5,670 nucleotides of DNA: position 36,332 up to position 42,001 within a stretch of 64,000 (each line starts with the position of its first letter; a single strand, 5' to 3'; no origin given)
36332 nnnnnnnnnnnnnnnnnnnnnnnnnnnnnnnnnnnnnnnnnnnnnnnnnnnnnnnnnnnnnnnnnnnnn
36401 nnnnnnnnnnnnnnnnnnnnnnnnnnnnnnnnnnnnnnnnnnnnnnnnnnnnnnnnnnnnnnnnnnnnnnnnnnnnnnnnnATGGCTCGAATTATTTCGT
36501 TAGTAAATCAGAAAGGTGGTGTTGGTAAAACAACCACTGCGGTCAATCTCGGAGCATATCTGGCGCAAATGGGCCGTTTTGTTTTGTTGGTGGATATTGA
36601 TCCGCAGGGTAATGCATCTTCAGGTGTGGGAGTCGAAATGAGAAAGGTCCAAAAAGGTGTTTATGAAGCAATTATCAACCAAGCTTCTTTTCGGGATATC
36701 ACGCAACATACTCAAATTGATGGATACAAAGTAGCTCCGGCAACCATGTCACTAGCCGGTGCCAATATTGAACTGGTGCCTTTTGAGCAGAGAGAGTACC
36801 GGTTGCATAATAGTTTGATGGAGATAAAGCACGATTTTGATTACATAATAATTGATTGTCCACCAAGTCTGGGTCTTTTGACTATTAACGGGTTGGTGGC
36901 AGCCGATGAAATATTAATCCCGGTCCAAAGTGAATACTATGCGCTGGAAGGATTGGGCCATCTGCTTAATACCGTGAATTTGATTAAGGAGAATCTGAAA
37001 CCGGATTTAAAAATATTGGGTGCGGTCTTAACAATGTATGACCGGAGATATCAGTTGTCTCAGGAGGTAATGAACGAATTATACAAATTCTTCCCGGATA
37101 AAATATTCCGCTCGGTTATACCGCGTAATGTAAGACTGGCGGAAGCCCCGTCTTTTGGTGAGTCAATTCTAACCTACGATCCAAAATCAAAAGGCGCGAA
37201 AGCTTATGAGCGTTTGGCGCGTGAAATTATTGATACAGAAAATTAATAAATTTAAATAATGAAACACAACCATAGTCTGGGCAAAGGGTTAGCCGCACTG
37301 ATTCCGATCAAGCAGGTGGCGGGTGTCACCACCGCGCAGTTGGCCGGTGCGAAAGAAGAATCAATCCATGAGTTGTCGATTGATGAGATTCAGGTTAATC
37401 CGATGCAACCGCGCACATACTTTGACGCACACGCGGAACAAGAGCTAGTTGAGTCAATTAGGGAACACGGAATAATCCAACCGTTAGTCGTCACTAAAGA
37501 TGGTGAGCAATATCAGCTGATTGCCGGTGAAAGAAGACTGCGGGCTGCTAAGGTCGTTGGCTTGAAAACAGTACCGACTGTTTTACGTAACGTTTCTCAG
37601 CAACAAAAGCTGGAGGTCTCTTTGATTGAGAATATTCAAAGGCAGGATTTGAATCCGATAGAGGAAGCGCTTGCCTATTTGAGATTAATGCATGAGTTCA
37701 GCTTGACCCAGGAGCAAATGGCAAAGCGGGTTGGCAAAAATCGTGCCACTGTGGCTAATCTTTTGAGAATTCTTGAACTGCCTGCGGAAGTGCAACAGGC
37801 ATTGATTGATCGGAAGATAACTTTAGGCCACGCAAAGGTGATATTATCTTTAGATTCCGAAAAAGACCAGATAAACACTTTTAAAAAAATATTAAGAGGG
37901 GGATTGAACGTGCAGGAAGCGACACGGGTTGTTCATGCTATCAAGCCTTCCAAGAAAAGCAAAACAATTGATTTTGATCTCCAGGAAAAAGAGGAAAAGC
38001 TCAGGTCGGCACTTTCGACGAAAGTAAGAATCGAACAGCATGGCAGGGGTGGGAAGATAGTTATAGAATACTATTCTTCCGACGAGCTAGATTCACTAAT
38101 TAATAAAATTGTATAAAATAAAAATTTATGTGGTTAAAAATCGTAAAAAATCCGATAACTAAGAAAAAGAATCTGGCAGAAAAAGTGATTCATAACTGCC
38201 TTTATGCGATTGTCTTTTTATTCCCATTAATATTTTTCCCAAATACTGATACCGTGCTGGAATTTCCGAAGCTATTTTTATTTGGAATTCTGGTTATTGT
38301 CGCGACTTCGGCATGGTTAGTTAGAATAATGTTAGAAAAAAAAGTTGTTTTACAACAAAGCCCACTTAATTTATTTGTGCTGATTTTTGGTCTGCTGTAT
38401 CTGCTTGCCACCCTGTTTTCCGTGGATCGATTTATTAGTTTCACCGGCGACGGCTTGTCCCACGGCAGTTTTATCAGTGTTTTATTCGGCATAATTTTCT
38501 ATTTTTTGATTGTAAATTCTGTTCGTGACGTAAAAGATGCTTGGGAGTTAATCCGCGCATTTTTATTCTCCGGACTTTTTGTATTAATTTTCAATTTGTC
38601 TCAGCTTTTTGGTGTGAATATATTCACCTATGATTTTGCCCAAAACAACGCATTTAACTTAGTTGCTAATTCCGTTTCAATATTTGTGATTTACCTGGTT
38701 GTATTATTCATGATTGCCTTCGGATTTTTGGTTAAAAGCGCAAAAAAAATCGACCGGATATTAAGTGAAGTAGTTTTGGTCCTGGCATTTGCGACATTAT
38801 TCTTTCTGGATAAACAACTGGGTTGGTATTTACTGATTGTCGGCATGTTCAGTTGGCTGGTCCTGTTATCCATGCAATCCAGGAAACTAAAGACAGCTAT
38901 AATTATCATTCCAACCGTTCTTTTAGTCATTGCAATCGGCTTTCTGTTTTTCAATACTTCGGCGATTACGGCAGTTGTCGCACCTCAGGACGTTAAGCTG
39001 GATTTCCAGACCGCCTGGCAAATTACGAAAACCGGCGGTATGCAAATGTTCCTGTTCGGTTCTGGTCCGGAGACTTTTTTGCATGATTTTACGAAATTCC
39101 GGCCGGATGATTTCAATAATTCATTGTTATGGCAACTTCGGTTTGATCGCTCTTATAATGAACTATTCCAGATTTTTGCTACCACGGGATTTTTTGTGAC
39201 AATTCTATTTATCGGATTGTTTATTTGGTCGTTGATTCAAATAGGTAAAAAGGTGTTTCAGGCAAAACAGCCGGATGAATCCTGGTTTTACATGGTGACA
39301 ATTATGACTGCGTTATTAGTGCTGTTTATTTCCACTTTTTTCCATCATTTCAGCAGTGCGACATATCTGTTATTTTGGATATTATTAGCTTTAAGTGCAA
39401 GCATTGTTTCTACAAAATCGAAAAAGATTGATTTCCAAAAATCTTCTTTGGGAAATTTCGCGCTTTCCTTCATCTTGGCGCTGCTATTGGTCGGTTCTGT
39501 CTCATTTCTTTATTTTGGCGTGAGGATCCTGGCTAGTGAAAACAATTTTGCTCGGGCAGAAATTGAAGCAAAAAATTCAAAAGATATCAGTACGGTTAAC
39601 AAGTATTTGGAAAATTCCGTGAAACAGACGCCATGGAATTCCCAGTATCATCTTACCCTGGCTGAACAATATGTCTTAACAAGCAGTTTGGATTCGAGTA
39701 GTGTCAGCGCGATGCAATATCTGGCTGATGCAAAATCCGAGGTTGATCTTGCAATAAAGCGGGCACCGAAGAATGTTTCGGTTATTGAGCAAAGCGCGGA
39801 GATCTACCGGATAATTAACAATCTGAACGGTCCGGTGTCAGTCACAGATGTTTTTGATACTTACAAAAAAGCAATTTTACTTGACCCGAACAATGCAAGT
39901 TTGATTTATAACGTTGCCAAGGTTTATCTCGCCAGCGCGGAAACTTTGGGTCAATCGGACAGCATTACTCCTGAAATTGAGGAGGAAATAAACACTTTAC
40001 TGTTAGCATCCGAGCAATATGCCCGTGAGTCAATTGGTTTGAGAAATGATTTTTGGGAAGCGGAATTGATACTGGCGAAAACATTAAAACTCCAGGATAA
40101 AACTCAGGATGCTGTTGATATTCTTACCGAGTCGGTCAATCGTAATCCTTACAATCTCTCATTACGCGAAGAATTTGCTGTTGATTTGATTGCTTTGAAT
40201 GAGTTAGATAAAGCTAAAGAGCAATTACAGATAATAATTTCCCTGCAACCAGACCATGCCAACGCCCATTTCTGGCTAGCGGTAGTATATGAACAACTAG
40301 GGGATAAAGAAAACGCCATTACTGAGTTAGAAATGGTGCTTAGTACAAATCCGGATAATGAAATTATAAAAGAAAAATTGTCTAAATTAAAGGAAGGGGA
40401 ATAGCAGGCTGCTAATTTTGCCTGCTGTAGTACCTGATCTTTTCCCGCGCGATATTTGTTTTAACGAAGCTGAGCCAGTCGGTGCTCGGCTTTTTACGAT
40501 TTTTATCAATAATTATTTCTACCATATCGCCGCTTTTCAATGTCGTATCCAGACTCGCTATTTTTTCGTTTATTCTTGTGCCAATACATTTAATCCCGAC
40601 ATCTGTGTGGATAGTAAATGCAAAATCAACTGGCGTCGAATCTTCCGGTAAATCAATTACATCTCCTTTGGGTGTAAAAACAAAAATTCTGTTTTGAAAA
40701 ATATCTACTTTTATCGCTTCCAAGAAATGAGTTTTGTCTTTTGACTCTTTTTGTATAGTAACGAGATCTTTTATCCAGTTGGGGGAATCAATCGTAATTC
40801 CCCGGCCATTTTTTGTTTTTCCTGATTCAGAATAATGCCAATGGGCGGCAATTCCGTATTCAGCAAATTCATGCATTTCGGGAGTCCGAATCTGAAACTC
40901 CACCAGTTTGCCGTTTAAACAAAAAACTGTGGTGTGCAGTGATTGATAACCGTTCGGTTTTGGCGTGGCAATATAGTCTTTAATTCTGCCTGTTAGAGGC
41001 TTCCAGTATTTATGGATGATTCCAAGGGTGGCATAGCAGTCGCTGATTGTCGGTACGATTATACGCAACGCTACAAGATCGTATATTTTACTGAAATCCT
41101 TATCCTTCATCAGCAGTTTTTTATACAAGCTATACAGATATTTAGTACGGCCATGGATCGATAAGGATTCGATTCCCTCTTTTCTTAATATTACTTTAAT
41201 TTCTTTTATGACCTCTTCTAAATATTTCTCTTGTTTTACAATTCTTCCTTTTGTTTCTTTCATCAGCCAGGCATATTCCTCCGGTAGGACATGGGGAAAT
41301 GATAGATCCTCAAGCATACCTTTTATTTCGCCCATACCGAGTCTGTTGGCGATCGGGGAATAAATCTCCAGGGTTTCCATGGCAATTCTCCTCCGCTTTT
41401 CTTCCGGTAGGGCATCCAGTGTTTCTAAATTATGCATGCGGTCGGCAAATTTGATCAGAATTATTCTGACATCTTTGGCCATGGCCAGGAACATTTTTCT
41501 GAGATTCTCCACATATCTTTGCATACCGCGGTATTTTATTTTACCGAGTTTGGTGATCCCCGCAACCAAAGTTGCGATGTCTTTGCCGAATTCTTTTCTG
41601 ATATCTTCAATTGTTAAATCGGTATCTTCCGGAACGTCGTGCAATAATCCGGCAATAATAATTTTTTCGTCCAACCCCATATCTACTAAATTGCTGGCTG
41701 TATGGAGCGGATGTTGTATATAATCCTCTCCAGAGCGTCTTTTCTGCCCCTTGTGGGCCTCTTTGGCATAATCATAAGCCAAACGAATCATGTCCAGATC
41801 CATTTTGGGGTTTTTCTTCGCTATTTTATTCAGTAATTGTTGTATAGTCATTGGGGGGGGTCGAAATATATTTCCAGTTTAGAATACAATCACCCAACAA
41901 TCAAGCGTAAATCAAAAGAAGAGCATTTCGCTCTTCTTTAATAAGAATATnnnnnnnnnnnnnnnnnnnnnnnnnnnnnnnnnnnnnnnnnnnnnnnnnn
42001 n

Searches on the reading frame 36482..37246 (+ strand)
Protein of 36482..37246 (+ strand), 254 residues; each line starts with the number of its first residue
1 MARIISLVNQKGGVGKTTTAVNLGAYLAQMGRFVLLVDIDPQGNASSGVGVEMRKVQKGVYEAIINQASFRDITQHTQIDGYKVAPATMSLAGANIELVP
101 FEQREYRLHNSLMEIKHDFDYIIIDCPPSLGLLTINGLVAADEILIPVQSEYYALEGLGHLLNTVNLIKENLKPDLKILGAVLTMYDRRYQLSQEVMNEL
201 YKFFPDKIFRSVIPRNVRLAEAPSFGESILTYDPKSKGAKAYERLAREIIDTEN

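Call 41: search_protein_families(library=ncbifam, proteins=[window:36482-37246:+], max_evalue=0.001)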
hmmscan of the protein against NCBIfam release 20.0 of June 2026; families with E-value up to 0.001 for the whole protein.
window:36482-37246:+ (254 aa): 28 families (the best 25 are shown)
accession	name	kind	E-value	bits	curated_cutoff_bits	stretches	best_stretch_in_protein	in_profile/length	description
NF041546.1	ParA_partition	equivalog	4.8e-34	117.7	180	2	104-248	62-203/203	ParA family partition ATPase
TIGR01969.1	minD_arch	subfamily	3.7e-31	108.2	201.75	1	3-252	1-233/251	cell division ATPase MinD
TIGR03453.1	partition_RepA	equivalog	1e-28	100.3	348.45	1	3-245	105-366/387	plasmid partitioning protein RepA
NF041283.1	PrgP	equivalog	5.8e-24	84.9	400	1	1-221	1-230/297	ParA superfamily DNA segregation protein PrgP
NF010443.0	PRK13869.1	subfamily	7.9e-21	74.3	446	1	3-164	122-298/405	plasmid-partitioning protein RepA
TIGR03371.1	cellulose_yhjQ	equivalog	2.7e-19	69.7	157.85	1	3-247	2-239/246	cellulose biosynthesis protein BcsQ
TIGR01968.1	minD_bact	equivalog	1.6e-16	60.4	212.9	1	3-250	2-237/261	septum site-determining protein MinD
TIGR01007.1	eps_fam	subfamily_domain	1.4e-12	47.6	108.05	1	4-134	19-142/204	polysaccharide biosynthesis tyrosine autokinase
NF010259.0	PRK13705.1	equivalog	2e-12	46.8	725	1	4-178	108-299/388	plasmid-partitioning protein SopA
TIGR01287.1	nifH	equivalog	8.6e-12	44.9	394.35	2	10-66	7-61/275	nitrogenase iron protein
NF033200.1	F430_CfbC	exception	2.9e-10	39.9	402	1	10-47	7-44/260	Ni-sirohydrochlorin a,c-diamide reductive cyclase ATP-dependent reductase subunit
NF008079.0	PRK10818.1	equivalog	5.1e-09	35.8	508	1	1-160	1-155/270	septum site-determining protein MinD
NF041136.1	MrpORP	equivalog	5.2e-09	35.9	450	1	4-44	7-47/365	iron-sulfur cluster carrier protein MrpORP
NF009701.0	PRK13230.1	subfamily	8.1e-09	34.9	350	1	9-67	7-67/291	nitrogenase reductase-like protein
TIGR03018.1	pepcterm_TyrKin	hypoth_equivalog_domain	8.9e-09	35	230.65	1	12-158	45-189/207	XrtA-associated tyrosine autokinase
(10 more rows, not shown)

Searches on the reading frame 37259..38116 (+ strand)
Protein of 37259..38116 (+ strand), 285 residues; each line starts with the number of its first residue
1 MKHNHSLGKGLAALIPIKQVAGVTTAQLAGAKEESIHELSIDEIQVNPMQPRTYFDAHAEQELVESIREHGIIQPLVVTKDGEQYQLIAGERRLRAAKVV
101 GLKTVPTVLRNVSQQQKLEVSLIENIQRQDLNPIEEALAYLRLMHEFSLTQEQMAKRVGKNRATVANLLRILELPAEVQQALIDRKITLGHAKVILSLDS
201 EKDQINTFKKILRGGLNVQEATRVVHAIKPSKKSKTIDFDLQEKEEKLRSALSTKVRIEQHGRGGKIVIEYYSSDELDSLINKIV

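Call 41: search_protein_families(library=ncbifam, proteins=[window:37259-38116:+], max_evalue=0.001)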
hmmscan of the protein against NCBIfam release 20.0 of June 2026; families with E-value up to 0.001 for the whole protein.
window:37259-38116:+ (285 aa): 7 families
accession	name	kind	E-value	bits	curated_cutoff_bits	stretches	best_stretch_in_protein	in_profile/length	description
TIGR04285.1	nucleoid_noc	exception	1.6e-68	230.9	315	1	36-236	2-202/255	nucleoid occlusion protein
TIGR00180.1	parB_part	domain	3.4e-54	183.4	58.45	1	34-211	3-185/186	ParB/RepB/Spo0J family partition protein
TIGR03734.1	PRTRC_parB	hypoth_equivalog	4.8e-37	127.7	278.6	1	49-228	6-189/555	PRTRC system ParB family protein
TIGR03454.1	partition_RepB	equivalog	7.4e-17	61.7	201.5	1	30-180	58-210/325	plasmid partitioning protein RepB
NF010406.0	PRK13832.1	subfamily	1.3e-12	47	640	1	45-185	13-152/578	plasmid partitioning protein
NF010440.0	PRK13866.1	equivalog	5.9e-10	38.8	522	1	31-145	60-177/336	plasmid partitioning protein RepB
NF053625.1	SerKinSerKArch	equivalog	0.00053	19.2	380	1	44-120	19-99/244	ADP-dependent L-serine kinase SerK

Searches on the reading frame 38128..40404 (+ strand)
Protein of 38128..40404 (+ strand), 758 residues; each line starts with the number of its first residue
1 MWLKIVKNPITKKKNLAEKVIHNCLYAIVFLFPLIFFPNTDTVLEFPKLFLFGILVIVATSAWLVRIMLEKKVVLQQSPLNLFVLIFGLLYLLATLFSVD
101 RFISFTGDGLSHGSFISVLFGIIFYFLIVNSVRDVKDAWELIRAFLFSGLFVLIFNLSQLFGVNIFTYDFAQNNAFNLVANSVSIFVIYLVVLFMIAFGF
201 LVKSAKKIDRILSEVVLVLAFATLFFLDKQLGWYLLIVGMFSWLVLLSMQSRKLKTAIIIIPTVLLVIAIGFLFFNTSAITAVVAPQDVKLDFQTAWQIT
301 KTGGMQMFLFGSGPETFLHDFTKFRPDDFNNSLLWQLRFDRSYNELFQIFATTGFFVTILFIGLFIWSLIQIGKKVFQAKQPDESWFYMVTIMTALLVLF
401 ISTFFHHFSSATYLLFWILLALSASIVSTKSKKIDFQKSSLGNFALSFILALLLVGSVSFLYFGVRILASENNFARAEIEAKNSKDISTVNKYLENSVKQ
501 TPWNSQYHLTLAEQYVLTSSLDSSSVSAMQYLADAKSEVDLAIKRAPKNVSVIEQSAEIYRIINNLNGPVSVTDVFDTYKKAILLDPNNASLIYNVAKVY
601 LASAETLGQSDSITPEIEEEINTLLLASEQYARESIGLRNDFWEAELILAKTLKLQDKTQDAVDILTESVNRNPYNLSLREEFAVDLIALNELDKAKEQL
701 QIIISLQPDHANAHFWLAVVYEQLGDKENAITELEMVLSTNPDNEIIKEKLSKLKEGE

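Call 41: search_protein_families(library=ncbifam, proteins=[window:38128-40404:+], max_evalue=0.001)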
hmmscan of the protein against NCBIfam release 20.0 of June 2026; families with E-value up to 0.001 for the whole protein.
window:38128-40404:+ (758 aa): 6 families
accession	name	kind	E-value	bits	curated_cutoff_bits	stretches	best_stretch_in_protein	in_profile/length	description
TIGR02521.1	type_IV_pilW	equivalog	9.1e-11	41.8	154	1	682-745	36-99/234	type IV pilus biogenesis/stability protein PilW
TIGR02917.1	PEP_TPR_lipo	equivalog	2.7e-09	35.5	312.2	1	645-746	569-670/899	XrtA/PEP-CTERM system TPR-repeat protein PrsT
NF040959.1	MamA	equivalog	7.7e-09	35.3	200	1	644-744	72-172/204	magnetosome protein MamA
TIGR02552.1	LcrH_SycD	equivalog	1.1e-07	31.7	104.8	1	684-756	59-134/136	SycD/LcrH family type III secretion system chaperone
NF047558.1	TPR_END_plus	domain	0.0004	20.3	32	0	713-743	1-31/56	TPR end-of-group domain-containing protein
TIGR03939.1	PGA_TPR_OMP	equivalog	0.00078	17.8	366.65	0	648-752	91-196/800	poly-beta-1,6 N-acetyl-D-glucosamine export porin PgaA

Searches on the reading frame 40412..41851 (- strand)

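Call 41: search_protein_families(library=ncbifam, proteins=[window:40412-41851:-], max_evalue=0.001)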
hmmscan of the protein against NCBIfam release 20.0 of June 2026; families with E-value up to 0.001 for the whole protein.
window:40412-41851:- (479 aa): 5 families
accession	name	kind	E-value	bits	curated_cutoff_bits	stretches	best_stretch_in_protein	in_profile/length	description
TIGR00691.1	spoT_relA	subfamily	3.3e-187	623.9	499.2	1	25-477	1-450/687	RelA/SpoT family protein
NF008303.0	PRK11092.1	equivalog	6.9e-145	484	947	1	6-474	7-472/702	bifunctional GTP diphosphokinase/guanosine-3',5'-bis pyrophosphate 3'-pyrophosphohydrolase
NF008124.0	PRK10872.1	equivalog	6.8e-113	378.7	728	1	26-478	39-498/744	GTP diphosphokinase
NF053588.1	GTPPhKinYjbM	equivalog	2.1e-05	24.4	320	1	232-339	40-158/201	GTP diphosphokinase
NF007171.0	PRK09602.1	subfamily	0.00023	20.1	387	1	397-448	342-395/397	YchF-related putative GTPase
